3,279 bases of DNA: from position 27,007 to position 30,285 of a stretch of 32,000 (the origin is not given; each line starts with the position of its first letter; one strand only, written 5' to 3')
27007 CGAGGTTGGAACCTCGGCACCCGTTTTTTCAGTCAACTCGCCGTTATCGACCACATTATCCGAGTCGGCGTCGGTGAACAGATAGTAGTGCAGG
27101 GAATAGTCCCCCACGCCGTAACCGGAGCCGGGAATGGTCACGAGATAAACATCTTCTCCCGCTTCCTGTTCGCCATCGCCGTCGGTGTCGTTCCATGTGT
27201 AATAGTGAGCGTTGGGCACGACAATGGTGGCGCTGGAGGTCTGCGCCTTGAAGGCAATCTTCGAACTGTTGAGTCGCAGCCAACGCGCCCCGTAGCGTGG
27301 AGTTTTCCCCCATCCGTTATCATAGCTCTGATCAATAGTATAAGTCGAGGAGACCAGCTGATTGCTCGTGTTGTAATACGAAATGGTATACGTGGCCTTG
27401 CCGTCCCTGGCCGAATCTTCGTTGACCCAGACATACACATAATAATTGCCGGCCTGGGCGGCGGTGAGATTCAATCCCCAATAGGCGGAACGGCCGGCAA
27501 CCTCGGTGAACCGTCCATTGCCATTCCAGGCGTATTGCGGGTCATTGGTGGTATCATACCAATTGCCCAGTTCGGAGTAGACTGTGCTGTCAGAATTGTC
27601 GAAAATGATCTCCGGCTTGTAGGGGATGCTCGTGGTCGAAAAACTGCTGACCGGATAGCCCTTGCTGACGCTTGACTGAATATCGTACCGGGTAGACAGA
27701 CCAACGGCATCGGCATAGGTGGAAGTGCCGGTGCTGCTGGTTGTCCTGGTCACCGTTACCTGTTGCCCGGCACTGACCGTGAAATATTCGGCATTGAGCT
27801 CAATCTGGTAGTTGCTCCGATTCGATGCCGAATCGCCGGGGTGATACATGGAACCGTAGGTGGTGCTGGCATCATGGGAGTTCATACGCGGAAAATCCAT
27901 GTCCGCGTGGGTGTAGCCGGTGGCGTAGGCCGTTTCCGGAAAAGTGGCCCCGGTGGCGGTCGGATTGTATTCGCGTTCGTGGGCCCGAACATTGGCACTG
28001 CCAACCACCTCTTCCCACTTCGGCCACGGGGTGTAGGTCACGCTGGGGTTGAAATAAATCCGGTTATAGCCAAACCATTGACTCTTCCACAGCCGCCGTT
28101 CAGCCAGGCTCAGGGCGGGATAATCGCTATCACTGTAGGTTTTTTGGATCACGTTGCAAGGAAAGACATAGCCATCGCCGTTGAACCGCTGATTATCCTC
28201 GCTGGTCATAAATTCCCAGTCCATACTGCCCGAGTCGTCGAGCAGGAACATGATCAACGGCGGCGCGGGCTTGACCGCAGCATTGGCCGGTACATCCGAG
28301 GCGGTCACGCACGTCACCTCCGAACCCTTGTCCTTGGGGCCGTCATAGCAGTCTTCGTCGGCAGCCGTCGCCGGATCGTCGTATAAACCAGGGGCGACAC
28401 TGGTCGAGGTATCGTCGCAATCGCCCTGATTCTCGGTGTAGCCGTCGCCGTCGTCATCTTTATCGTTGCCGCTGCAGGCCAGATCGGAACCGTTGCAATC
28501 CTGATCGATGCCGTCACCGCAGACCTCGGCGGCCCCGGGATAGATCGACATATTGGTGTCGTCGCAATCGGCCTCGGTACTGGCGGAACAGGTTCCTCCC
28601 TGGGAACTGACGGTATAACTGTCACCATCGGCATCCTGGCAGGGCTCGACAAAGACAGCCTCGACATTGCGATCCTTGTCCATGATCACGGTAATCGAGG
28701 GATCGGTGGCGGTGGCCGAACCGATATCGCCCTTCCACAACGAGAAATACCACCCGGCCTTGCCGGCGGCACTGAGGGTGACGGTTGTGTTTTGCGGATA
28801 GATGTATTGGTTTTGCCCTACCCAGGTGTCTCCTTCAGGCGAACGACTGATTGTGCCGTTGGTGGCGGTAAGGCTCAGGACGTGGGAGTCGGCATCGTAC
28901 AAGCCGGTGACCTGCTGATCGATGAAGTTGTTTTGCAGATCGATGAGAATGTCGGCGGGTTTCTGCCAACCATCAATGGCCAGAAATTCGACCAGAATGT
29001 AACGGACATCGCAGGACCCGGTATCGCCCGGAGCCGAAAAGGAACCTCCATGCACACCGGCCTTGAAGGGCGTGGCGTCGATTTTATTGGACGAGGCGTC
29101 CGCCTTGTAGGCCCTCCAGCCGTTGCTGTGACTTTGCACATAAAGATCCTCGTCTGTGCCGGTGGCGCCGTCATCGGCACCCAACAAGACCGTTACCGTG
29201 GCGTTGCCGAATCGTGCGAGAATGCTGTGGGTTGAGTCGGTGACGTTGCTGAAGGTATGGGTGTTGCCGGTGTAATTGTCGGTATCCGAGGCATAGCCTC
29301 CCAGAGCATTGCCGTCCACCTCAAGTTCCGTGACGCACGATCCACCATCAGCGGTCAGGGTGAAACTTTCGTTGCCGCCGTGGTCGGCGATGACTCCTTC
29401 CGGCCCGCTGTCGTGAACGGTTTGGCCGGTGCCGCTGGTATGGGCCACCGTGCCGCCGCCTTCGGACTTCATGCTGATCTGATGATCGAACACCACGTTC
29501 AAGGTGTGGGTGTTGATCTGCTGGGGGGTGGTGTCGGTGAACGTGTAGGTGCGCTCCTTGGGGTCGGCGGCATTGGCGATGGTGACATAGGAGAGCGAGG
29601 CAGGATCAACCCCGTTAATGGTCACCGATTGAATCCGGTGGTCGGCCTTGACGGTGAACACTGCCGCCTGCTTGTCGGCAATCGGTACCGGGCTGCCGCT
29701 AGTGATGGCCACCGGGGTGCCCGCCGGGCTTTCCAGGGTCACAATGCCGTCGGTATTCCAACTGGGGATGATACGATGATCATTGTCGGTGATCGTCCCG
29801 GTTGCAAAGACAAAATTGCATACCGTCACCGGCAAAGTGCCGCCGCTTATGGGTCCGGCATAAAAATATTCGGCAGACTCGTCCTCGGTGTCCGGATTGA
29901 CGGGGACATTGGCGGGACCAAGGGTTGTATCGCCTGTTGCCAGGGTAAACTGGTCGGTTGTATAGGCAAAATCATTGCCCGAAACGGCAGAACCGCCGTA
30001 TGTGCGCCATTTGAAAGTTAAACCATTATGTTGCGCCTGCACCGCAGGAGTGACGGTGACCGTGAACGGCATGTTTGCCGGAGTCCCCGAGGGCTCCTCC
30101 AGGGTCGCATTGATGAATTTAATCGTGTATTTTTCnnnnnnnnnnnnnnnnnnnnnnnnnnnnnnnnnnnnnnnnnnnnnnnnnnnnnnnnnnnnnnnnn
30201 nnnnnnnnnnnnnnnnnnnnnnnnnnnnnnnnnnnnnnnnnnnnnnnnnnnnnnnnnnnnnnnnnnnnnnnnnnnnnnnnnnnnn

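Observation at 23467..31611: Giant PilY1-family protein (about 2,714 aa), more than twice canonical size, with a large stacked N-terminal module array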

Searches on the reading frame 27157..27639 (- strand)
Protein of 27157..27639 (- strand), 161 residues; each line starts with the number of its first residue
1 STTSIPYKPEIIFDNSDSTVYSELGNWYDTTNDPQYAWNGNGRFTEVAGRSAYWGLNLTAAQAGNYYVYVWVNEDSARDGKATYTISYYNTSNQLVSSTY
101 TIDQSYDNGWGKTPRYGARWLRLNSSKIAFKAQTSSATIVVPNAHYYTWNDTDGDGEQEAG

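Call 21: search_protein_families(library=pfam, proteins=[window:27157-27639:-], max_evalue=10)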
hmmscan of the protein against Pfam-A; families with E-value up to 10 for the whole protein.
seq(161 aa): 2 families
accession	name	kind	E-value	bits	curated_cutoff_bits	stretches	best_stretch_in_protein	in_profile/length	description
PF25275.1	Golvesin_C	-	1.8e-06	28.5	31.6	1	11-107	1-91/132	Golvesin C-terminal domain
PF13517.12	FG-GAP_3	-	3.6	8.7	26.9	0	36-58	21-43/61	FG-GAP-like repeat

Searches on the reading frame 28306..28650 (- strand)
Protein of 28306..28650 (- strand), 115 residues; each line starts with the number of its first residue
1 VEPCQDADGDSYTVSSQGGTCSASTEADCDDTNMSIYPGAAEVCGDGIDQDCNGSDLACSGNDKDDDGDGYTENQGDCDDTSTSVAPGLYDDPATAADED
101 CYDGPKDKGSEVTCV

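Call 21: search_protein_families(library=pfam, proteins=[window:28306-28650:-], max_evalue=10)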
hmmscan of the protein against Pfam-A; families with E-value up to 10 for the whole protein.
seq(115 aa): 1 family
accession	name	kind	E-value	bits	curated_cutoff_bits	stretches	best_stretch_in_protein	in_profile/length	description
PF11617.13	Cu-binding_MopE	-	2.8e-14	53.5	27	2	28-55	1-27/30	Putative metal-binding motif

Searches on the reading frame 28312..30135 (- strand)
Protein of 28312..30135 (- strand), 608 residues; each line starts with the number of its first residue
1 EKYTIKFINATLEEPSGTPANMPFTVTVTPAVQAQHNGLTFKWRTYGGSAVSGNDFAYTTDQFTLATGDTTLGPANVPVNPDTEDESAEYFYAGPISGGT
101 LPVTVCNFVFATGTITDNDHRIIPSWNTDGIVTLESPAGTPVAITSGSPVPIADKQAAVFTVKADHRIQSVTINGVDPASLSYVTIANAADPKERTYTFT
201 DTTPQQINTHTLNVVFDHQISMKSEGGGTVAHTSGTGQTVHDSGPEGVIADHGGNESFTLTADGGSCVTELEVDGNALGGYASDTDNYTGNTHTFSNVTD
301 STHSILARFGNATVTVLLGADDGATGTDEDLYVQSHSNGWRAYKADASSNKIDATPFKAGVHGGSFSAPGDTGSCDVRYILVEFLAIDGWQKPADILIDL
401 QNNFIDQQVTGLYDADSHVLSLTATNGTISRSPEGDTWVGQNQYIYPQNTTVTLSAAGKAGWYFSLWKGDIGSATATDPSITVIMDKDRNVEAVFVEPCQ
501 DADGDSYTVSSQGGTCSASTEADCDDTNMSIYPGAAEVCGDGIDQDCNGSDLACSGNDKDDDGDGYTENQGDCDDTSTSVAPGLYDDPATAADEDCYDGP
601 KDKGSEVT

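Call 46: predict_structure(alignment_id=A2)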
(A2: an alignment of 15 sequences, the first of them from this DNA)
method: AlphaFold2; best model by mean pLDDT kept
length: 608 residues; sequences in the alignment: 15
mean_pLDDT: 84.9   pTM: 0.57
mean pLDDT of the five models: 84.9, 83.3, 82.1, 80.3, 73.9
residues with pLDDT >= 90: 348; 70-90: 163; 50-70: 78; < 50: 19
segments of 3 or more residues with pLDDT < 50: 509-514, 603-608
pLDDT, mean of each block of 10 residues (from residue 1): 89 86 95 93 93 90 93 92 76 90 90 87 91 91 90 82 94 92 89 92 63 94 95 90 93 94 94 95 91 93 92 96 90 93 94 94 95 93 91 92 92 91 92 85 89 91 85 89 91 78 50 49 53 51 57 67 74 80 69 66 46
secondary structure, 60 per line:
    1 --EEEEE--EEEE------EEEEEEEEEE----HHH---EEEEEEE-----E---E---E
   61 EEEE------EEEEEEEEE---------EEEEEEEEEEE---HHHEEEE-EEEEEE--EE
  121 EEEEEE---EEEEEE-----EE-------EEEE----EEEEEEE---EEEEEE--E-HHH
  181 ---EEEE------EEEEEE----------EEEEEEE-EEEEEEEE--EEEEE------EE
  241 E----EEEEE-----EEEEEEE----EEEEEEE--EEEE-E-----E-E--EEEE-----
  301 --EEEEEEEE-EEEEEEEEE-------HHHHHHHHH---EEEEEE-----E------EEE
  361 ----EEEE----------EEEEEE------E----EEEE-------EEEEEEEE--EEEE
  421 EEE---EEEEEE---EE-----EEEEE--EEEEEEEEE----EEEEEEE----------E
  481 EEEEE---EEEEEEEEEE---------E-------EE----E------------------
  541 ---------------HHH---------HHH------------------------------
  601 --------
elements in order: E3-7 E10-13 E20-29 E40-46 E60-64 E71-79 E89-99 E106-109 E111-116 E119-126 E130-135 E150-153 E158-164 E168-173 E184-187 E194-199 E210-216 E218-225 E228-232 E239-241 E246-250 E256-262 E267-273 E276-279 E292-295 E303-310 E312-320 H328-336 E340-345 E358-360 E365-368 E379-384 E396-399 E407-414 E417-423 E427-432 E443-447 E450-458 E463-469 E480-485 E489-498

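Call 50: fold_search(model_id=the predicted structure, library=pdb)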
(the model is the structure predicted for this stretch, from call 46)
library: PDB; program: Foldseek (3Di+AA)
matches with E <= 10: 1849; with E <= 0.001: 199
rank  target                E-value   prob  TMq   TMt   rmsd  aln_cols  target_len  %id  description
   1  6fwv_A                4.8e-11  1.00  0.18  0.20  16.7       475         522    8  The Bacillus anthracis TIE protein (released 2018-08-08)
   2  6fwv_B                2.7e-10  1.00  0.15  0.17  24.7       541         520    9  The Bacillus anthracis TIE protein (released 2018-08-08)
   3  7sqc_O0               1.8e-09  1.00  0.16  0.10  24.8       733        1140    7  Ciliary C1 central pair apparatus isolated from Chlamydomonas reinhardtii (released 2022-04-13)
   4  8sgj_A                3.8e-08  1.00  0.17  0.14  17.3       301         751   13  Cryo-EM structure of human NCX1 in apo inactivated state (released 2023-10-11)
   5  7vcr_B                5.6e-08  1.00  0.17  0.22  19.8       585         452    8  Crystal Structure of PitA fragment from pilus islet-2 of Streptococcus oralis (released 2022-06-01)
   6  9iv8                  7.8e-08  1.00  0.18  0.15  16.9       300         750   14  Cryo-EM structure of human NCX1 in PIP2 diC8 bound state (released 2025-03-19)
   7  7u8t_B                9.6e-08  1.00  0.18  0.18  20.1       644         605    8  Vps13 adaptor binding domain in complex with Mcp1 PxP motif peptide (released 2022-03-30)
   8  7w6b                  9.6e-08  1.00  0.17  0.14  20.8       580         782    9  Crystal Structure of PitA from pilus islet-2 of Streptococcus oralis (released 2022-06-01)
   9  7vcn_B                1.0e-07  1.00  0.17  0.22  19.4       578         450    8  Crystal Structure of PitA fragment from pilus islet-2 of Streptococcus oralis with Tb-Xo4 (released 2022-07-13)
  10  5jdd                  1.2e-07  1.00  0.13  0.25  17.0       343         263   10  Crystal structure of I9-I11 tandem from titin (P212121) (released 2016-09-14)
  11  5jde_B                1.5e-07  1.00  0.12  0.24  17.8       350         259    9  Crystal structure of I9-I11 tandem from titin (P1) (released 2016-09-14)
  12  4yfd_A                1.8e-07  0.97  0.11  0.13  21.9       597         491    7  Crystal structure PTP delta Ig1-Fn2 in complex with IL-1RAcP (released 2015-05-06)
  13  8jp0                  2.0e-07  1.00  0.16  0.14  13.7       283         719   13  structure of human sodium-calciumexchanger NCX1 (released 2024-01-03)
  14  8sgt_A                2.0e-07  1.00  0.16  0.15  17.2       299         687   12  Cryo-EM structure of human NCX1 in Ca2+ bound, activated state (group II in the presence of 0.5 mM Ca2+) (released 2023-10-11)
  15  7vcr_A                2.3e-07  1.00  0.21  0.26  17.3       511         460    9  Crystal Structure of PitA fragment from pilus islet-2 of Streptococcus oralis (released 2022-06-01)
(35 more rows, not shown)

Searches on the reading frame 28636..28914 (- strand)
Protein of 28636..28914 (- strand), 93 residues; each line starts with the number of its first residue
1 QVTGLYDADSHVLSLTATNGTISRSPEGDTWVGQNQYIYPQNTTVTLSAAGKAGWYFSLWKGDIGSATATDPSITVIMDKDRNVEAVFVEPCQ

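Call 21: search_protein_families(library=pfam, proteins=[window:28636-28914:-], max_evalue=10)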
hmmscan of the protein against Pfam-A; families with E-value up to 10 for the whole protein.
seq(93 aa): 1 family
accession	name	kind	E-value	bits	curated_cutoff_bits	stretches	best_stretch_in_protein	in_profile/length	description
PF18998.6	Flg_new_2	-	9.6e-10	38.8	23.6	1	16-89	6-70/73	Divergent InlB B-repeat domain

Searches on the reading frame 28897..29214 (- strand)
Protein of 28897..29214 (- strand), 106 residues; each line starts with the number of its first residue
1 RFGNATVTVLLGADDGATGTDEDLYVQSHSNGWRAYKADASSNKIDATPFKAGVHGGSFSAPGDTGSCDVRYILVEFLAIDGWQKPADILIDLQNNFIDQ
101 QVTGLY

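Call 21: search_protein_families(library=pfam, proteins=[window:28897-29214:-], max_evalue=10)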
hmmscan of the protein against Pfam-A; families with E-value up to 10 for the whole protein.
seq(106 aa): 0 families

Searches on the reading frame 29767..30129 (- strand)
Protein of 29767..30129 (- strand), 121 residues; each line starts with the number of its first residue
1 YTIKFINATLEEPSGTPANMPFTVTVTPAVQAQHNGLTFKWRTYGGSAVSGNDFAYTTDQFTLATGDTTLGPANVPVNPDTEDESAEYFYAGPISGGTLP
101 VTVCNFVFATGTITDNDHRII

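Call 21: search_protein_families(library=pfam, proteins=[window:29767-30129:-], max_evalue=10)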
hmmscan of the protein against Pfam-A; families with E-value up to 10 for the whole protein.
seq(121 aa): 2 families
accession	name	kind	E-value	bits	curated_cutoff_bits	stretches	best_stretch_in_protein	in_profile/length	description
PF03160.20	Calx-beta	-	0.0016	18.9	27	1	24-90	26-91/119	Calx-beta domain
PF00965.23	TIMP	-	0.31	11.2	23.1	1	83-115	85-118/183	Tissue inhibitor of metalloproteinase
